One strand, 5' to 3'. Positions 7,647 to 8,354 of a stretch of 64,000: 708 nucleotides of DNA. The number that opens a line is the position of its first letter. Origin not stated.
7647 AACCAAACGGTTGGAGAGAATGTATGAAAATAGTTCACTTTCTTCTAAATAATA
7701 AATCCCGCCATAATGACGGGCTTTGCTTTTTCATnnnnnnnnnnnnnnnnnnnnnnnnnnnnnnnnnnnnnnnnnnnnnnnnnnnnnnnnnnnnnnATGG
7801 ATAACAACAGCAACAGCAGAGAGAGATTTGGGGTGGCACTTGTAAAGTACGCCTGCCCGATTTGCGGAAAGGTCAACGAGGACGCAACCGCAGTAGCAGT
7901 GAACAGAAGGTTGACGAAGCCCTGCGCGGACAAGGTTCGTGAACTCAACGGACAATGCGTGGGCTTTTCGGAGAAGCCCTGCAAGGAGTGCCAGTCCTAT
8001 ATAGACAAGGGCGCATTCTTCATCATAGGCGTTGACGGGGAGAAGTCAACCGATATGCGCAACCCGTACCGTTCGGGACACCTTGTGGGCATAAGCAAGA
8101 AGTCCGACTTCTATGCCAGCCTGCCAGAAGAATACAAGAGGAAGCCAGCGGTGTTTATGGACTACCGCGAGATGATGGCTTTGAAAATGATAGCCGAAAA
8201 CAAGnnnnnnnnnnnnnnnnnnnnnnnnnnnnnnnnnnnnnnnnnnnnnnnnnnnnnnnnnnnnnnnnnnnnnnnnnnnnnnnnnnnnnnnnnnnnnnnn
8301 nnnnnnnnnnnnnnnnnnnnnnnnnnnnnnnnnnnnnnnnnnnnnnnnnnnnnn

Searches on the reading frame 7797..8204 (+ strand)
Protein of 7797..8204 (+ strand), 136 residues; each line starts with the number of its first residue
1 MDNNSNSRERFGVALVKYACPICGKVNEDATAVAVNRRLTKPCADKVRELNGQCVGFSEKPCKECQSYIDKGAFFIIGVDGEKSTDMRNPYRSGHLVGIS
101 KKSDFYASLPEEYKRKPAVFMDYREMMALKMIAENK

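Call 73: search_protein_families(library=pfam, alignment_id=A4, max_evalue=0.001)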
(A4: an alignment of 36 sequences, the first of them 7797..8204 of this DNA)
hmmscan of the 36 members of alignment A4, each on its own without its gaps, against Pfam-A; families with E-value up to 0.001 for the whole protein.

A. member 1, window:7797-8204:+ (136 aa): 0 families

B. families by the number of members that match (of 36 scanned): 4 families
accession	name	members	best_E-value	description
PF18998.6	Flg_new_2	1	2.5e-08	Divergent InlB B-repeat domain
PF01492.22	Gemini_C4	1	2.3e-05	Geminivirus C4 protein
PF01832.25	Glucosaminidase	1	0.0001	Mannosyl-glycoprotein endo-beta-N-acetylglucosaminidase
PF05887.16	Trypan_PARP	1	0.00027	Procyclic acidic repetitive protein (PARP)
